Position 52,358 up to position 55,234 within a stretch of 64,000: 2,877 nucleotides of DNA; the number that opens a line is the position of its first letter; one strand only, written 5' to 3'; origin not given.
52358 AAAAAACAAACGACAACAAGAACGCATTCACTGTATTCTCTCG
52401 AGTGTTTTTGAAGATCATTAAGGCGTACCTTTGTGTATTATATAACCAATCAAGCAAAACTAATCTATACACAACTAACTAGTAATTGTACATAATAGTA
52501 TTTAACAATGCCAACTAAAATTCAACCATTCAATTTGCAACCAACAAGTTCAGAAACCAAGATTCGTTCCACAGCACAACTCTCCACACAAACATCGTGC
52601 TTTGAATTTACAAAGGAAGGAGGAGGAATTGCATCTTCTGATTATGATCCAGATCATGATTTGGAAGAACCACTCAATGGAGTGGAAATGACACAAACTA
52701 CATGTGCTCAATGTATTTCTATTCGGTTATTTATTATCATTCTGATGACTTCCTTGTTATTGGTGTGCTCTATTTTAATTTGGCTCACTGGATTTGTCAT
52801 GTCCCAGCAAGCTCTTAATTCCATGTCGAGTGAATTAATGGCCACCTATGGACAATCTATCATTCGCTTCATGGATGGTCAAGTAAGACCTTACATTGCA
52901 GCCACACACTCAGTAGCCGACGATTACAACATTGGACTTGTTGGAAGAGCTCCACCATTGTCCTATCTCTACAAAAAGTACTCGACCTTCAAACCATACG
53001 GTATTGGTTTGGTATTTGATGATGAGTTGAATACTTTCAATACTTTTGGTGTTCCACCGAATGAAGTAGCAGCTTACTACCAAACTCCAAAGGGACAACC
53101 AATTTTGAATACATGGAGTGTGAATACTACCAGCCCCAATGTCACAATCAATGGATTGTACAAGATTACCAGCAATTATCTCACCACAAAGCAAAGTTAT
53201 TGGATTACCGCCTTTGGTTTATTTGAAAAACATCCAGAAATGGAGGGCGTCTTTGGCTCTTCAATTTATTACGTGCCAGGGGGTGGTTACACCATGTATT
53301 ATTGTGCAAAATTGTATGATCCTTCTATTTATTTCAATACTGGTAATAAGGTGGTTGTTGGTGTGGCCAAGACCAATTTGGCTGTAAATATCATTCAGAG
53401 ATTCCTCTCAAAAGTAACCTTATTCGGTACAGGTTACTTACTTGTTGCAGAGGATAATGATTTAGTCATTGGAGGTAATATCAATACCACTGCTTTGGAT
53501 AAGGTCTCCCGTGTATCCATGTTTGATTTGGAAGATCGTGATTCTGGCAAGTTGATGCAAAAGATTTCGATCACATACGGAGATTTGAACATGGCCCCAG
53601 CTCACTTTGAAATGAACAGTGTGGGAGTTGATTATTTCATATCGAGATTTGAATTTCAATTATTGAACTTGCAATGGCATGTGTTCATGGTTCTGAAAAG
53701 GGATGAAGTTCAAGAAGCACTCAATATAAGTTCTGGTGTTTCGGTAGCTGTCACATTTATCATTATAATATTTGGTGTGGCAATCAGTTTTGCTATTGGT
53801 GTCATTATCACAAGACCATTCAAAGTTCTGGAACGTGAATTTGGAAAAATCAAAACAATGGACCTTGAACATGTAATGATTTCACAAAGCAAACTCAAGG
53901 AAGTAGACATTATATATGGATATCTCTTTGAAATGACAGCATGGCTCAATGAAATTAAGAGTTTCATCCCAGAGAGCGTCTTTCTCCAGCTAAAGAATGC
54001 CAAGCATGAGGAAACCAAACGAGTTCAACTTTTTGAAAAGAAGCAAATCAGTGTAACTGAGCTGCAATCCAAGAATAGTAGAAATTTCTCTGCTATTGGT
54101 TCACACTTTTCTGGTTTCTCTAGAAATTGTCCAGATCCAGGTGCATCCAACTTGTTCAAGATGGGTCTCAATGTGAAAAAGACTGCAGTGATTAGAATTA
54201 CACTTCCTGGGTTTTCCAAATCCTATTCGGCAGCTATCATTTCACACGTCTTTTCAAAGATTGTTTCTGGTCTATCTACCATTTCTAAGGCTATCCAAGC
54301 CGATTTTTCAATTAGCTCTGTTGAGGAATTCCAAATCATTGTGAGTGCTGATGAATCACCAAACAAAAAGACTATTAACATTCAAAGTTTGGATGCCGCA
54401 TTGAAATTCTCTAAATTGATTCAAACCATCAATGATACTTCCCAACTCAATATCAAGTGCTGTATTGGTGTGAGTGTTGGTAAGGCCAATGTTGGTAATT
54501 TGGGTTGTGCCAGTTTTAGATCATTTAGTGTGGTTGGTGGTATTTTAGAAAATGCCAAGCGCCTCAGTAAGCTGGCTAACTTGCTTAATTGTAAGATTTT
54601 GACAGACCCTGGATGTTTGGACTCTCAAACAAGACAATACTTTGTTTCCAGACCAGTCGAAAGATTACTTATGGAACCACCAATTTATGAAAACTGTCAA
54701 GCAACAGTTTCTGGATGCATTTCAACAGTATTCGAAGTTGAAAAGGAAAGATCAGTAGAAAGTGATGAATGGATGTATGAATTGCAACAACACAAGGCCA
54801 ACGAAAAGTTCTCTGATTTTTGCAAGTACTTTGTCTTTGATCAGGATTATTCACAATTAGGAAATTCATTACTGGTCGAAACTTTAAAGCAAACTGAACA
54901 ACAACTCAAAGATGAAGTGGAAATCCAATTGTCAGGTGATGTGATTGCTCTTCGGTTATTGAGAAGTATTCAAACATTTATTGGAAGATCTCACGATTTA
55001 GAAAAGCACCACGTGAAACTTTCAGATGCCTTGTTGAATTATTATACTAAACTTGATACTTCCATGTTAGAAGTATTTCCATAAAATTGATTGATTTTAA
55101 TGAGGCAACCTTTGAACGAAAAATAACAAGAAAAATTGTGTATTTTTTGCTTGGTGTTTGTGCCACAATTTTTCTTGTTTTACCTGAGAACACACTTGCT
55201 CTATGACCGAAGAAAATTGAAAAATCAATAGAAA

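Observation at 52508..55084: Receptor-type pseudo-cyclase resembling a C2-like half-site partner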

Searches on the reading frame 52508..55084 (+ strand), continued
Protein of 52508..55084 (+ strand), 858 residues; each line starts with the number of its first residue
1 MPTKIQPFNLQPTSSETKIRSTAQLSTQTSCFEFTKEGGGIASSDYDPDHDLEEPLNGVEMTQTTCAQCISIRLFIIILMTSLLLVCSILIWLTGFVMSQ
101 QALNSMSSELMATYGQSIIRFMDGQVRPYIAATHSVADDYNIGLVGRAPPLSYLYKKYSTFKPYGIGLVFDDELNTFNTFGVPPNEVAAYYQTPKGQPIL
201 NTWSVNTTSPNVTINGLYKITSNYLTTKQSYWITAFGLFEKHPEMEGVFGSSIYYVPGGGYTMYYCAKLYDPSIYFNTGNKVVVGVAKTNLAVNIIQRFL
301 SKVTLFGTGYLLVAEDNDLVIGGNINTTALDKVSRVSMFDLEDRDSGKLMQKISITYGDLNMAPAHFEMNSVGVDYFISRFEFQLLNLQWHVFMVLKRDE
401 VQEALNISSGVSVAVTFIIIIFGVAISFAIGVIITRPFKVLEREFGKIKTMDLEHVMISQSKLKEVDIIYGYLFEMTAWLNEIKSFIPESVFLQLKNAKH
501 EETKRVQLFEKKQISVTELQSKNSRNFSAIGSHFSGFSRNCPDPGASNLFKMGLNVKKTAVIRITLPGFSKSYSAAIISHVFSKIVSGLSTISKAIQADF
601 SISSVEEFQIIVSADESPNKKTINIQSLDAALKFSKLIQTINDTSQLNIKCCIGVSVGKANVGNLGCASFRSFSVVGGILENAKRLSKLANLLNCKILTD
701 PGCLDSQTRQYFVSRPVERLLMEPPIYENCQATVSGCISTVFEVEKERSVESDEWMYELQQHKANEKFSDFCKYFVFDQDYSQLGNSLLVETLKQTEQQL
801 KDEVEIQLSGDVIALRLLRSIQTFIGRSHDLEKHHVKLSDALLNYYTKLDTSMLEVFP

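Call 49: search_protein_families(library=pfam, proteins=[P0192, P0202, P0218, P0205, P0221, P0191, P0247, P0211, P0272, P0194], max_evalue=0.001)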
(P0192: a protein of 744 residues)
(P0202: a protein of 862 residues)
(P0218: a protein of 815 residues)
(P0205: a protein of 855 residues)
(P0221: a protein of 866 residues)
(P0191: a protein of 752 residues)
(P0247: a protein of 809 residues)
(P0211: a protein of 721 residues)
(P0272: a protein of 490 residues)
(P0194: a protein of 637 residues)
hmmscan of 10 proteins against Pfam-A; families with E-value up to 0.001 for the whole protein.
P0192 (744 aa): 2 families
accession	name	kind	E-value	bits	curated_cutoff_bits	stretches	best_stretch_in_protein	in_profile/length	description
PF00211.25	Guanylate_cyc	-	1.6e-06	28.3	21.9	1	494-625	8-134/183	Adenylate and Guanylate cyclase catalytic domain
PF14853.12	Fis1_TPR_C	-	0.00024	21.7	25.3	0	700-735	5-40/53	Fis1 C-terminal tetratricopeptide repeat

P0202 (862 aa): 1 family
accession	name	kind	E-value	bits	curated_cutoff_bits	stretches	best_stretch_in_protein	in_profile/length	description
PF00211.25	Guanylate_cyc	-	2.5e-10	40.7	21.9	1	582-759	7-178/183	Adenylate and Guanylate cyclase catalytic domain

P0218 (815 aa): 1 family
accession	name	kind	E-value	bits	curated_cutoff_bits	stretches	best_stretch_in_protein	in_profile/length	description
PF00211.25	Guanylate_cyc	-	8.5e-09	35.7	21.9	1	523-637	9-122/183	Adenylate and Guanylate cyclase catalytic domain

P0205 (855 aa): 1 family
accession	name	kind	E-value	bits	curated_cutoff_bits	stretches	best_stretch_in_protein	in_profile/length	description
PF00211.25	Guanylate_cyc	-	5.7e-06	26.5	21.9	1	601-694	49-135/183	Adenylate and Guanylate cyclase catalytic domain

P0221 (866 aa): 1 family
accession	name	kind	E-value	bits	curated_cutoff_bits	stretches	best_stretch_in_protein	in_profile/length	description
PF00211.25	Guanylate_cyc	-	3.9e-09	36.8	21.9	1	571-735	9-169/183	Adenylate and Guanylate cyclase catalytic domain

P0191 (752 aa): 2 families
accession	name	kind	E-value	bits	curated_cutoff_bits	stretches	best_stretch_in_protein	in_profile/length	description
PF00211.25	Guanylate_cyc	-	1e-24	87.6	21.9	1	491-672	7-181/183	Adenylate and Guanylate cyclase catalytic domain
PF02743.24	dCache_1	-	5.9e-07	29.7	45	1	179-372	77-239/240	Cache domain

P0247 (809 aa): 3 families
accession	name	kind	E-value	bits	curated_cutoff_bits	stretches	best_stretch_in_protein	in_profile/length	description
PF00211.25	Guanylate_cyc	-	4.9e-15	56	21.9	1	549-724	8-176/183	Adenylate and Guanylate cyclase catalytic domain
PF02743.24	dCache_1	-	3.5e-09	37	45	1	278-431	100-240/240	Cache domain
PF22673.2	MCP-like_PDC_1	-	3.2e-05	24.7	27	1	271-331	54-112/113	Methyl-accepting chemotaxis protein-like, first PDC sensor domain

P0211 (721 aa): 0 families

P0272 (490 aa): 1 family
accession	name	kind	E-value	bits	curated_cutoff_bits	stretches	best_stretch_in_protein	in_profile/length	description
PF00211.25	Guanylate_cyc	-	1.8e-09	37.9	21.9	1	210-384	10-173/183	Adenylate and Guanylate cyclase catalytic domain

P0194 (637 aa): 0 families

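Call 50: list_cluster_members(proteins=[P0194, P0205, P0221, P0191, P0247, P0211, P0208, P0230, P0240, P0222])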
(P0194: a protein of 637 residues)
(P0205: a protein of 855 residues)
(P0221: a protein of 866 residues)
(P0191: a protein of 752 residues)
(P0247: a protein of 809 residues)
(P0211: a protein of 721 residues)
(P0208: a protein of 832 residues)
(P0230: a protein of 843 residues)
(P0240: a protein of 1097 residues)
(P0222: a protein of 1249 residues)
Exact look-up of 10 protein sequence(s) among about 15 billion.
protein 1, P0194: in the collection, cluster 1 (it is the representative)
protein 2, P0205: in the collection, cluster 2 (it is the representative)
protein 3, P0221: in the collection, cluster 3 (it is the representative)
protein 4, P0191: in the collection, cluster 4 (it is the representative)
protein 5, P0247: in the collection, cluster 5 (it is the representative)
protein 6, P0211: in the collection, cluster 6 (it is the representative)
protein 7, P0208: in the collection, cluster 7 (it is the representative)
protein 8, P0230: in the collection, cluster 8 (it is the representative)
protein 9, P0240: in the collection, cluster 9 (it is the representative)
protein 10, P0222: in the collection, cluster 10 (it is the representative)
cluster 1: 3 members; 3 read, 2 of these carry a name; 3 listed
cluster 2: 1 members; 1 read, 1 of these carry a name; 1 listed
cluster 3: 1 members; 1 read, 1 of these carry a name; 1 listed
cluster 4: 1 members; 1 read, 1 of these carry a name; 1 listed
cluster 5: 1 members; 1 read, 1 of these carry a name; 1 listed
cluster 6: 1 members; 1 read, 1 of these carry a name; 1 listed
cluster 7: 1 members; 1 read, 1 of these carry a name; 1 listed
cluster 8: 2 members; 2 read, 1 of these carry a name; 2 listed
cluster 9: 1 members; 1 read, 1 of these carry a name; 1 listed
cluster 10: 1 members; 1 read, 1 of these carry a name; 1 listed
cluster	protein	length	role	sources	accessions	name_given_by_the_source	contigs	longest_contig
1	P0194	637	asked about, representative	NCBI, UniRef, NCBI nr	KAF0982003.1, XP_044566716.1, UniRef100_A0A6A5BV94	hypothetical protein FDP41_011864 [Naegleria fowleri] | Guanylate cyclase domain-containing protein n=1 Tax=Naegleria fowleri TaxID=5763 ... | uncharacterized protein FDP41_011864 [Naegleria fowleri]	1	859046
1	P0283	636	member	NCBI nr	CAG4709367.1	unnamed protein product [Naegleria fowleri]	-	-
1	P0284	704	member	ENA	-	-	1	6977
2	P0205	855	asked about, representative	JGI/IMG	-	class 3 adenylate cyclase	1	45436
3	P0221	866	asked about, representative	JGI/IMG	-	class 3 adenylate cyclase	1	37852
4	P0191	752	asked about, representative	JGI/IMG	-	class 3 adenylate cyclase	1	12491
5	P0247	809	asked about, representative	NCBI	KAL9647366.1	hypothetical protein ABK040_011730 [Willaertia magna]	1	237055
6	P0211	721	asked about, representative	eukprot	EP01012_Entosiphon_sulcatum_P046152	TRINITY_DN6188_c0_g1_i1.p1 TRINITY_DN6188_c0_g1~~TRINITY_DN6188_c0_g1_i1.p1 ORF ...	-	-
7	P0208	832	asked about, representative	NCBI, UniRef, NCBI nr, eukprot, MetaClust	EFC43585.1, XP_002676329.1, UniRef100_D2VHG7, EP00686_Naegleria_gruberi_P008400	predicted protein [Naegleria gruberi] | Predicted protein n=1 Tax=Naegleria gruberi TaxID=5762 RepID=D2VHG7_NAEGR | uncharacterized protein NAEGRDRAFT_68321 [Naegleria gruberi]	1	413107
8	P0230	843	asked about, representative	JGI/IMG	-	-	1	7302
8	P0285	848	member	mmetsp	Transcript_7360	Transcript_7360/g.27512 ORF Transcript_7360/g.27512 Transcript_7360/m.27512 type:complete ...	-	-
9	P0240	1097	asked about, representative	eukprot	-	Hpha_TRINITY_DN15710_c3_g2::TRINITY_DN15710_c3_g2_i1::g.41677::m.41677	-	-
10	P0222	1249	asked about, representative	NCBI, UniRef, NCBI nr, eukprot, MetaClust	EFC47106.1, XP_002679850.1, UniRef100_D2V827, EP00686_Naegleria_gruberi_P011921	predicted protein [Naegleria gruberi] | Predicted protein n=1 Tax=Naegleria gruberi TaxID=5762 RepID=D2V827_NAEGR | uncharacterized protein NAEGRDRAFT_65007 [Naegleria gruberi]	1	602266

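Call 53: list_cluster_members(proteins=[P0198, P0200, P0201, P0203, P0212, P0213, P0216, P0220, P0225, P0243])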
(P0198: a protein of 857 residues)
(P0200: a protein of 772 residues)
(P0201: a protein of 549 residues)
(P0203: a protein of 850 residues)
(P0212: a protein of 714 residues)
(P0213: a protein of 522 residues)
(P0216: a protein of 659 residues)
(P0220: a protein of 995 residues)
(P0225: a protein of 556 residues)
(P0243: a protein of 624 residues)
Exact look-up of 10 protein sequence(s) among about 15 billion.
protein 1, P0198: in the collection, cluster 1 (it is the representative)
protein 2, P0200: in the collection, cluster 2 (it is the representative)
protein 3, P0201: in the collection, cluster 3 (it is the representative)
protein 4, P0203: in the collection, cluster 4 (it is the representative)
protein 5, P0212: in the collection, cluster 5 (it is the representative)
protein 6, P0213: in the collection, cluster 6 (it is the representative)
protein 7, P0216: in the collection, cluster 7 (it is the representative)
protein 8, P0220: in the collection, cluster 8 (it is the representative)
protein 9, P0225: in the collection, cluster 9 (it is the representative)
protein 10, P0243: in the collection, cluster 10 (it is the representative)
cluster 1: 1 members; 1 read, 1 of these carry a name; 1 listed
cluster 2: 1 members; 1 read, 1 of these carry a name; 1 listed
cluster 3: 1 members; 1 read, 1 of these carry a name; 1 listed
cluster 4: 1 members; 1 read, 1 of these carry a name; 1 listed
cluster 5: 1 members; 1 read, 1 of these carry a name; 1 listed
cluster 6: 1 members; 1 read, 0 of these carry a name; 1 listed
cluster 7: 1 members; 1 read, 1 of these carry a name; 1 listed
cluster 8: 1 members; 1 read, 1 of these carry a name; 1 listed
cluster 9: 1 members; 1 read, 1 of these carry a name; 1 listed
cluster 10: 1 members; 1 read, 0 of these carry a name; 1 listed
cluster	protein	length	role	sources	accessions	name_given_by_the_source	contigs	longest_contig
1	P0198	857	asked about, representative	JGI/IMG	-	class 3 adenylate cyclase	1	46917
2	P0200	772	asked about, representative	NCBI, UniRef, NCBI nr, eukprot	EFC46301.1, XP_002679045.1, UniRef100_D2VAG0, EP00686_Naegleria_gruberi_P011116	predicted protein [Naegleria gruberi] | Predicted protein n=1 Tax=Naegleria gruberi TaxID=5762 RepID=D2VAG0_NAEGR | uncharacterized protein NAEGRDRAFT_65846 [Naegleria gruberi]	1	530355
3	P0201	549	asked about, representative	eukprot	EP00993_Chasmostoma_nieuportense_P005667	NODE_628_length_2005_cov_18.635783_g583_i0.p1 ...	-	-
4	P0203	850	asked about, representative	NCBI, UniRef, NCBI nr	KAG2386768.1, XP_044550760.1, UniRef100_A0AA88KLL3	hypothetical protein C9374_002512 [Naegleria lovaniensis] | Guanylate cyclase domain-containing protein n=1 Tax=Naegleria lovaniensis TaxID=51637 ... | uncharacterized protein C9374_002512 [Naegleria lovaniensis]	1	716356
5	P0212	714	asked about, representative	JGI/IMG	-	hypothetical protein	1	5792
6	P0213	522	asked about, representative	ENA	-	-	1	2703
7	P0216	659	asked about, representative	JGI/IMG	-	class 3 adenylate cyclase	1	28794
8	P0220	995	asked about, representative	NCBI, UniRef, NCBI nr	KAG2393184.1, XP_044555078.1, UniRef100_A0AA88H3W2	hypothetical protein C9374_009761 [Naegleria lovaniensis] | Guanylate cyclase domain-containing protein n=1 Tax=Naegleria lovaniensis TaxID=51637 ... | uncharacterized protein C9374_009761 [Naegleria lovaniensis]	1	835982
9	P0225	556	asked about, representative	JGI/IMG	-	hypothetical protein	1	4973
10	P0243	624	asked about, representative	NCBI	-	-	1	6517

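Call 58: find_encoding_contigs(protein=P0002, flank=10000, max_places=2)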
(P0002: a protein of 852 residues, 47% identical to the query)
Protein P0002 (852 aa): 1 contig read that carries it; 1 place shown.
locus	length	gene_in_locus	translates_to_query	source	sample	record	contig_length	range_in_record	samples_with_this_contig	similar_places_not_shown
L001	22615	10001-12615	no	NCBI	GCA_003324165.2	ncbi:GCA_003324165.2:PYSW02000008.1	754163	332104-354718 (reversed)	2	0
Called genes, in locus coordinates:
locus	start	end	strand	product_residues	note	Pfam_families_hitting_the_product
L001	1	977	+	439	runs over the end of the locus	PF03463:eRF1_1, PF18854:baeRF_family10 (weak), PF03464:eRF1_2, PF03465:eRF1_3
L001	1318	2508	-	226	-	-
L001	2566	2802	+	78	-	PF00631:G-gamma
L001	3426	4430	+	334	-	-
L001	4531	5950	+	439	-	PF25455:Beta-barrel_CAF17_C (weak)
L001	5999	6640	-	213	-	-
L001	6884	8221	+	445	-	-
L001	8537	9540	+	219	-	PF00009:GTP_EFTU (faint), PF00025:Arf, PF00071:Ras, PF01926:MMR_HSR1 (weak), PF08477:Roc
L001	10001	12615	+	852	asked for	-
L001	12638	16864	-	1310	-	PF00082:Peptidase_S8, PF21223:TPPII_Ig-like-1, PF21316:TPPII_GBD, PF12580:TPPII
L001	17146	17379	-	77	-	PF00240:ubiquitin, PF11976:Rad60-SLD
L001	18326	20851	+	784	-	PF02042:RWP-RK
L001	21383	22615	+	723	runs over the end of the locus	PF01728:FtsJ, PF11861:DUF3381, PF07780:Spb1_C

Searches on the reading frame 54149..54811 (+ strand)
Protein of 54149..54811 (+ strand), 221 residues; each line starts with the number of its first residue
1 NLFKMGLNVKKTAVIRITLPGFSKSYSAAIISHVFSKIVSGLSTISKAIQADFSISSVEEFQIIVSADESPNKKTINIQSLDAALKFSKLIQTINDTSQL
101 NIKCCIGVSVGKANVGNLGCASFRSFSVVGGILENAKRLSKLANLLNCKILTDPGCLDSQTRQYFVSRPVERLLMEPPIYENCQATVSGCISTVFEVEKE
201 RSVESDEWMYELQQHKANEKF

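Call 10: search_solved_structures(query=A2, max_evalue=10, show_alignments=4)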
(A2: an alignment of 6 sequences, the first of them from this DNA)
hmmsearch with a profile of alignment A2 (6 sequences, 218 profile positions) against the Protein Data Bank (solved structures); distinct sequences matched with E-value up to 10: 27.
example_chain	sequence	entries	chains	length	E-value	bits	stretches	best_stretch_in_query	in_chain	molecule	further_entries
5x4u_A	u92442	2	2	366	6.4e-05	25.9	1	95-163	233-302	Photoactivated adenylyl cyclase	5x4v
9f1z_A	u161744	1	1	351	7e-05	25.7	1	95-163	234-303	Family 3 adenylate cyclase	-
5x4t_A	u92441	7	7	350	7.1e-05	25.7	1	95-163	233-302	Photoactivated adenylyl cyclase | Family 3 adenylate cyclase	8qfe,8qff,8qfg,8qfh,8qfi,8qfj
4yus_A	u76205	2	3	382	7.2e-05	25.7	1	95-163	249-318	Family 3 adenylate cyclase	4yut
9f1w_A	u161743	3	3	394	7.9e-05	25.6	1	95-163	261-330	Family 3 adenylate cyclase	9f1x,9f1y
4cm2_A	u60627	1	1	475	0.00016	24.6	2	79-151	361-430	ADENYLATE CYCLASE TYPE 10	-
4oya_A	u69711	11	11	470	0.00017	24.5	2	80-151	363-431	Adenylate cyclase type 10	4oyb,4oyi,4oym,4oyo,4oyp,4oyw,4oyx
4clf_A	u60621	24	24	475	0.00018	24.4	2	80-151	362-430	ADENYLATE CYCLASE TYPE 10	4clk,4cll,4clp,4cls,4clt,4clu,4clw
4cm0_A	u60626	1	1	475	0.0002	24.3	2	80-151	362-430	SOLUBLE ADENYLYL CYCLASE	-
8buz_A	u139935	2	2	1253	0.00077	22.4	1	82-122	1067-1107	Adenylate cyclase type 8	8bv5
8sl3_A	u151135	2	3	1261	0.003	20.4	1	76-142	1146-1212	Adenylate cyclase type 5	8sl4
6sir_A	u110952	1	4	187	0.0093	18.8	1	79-171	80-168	Nucleotide cyclase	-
5oyh_A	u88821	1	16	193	0.016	18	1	78-171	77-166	Nucleotide cyclase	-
3r5g_A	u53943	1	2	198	0.019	17.8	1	20-141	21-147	CyaB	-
5mbg_A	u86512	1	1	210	0.19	14.5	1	80-146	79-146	Beta subunit of photoactivated adenylyl cyclase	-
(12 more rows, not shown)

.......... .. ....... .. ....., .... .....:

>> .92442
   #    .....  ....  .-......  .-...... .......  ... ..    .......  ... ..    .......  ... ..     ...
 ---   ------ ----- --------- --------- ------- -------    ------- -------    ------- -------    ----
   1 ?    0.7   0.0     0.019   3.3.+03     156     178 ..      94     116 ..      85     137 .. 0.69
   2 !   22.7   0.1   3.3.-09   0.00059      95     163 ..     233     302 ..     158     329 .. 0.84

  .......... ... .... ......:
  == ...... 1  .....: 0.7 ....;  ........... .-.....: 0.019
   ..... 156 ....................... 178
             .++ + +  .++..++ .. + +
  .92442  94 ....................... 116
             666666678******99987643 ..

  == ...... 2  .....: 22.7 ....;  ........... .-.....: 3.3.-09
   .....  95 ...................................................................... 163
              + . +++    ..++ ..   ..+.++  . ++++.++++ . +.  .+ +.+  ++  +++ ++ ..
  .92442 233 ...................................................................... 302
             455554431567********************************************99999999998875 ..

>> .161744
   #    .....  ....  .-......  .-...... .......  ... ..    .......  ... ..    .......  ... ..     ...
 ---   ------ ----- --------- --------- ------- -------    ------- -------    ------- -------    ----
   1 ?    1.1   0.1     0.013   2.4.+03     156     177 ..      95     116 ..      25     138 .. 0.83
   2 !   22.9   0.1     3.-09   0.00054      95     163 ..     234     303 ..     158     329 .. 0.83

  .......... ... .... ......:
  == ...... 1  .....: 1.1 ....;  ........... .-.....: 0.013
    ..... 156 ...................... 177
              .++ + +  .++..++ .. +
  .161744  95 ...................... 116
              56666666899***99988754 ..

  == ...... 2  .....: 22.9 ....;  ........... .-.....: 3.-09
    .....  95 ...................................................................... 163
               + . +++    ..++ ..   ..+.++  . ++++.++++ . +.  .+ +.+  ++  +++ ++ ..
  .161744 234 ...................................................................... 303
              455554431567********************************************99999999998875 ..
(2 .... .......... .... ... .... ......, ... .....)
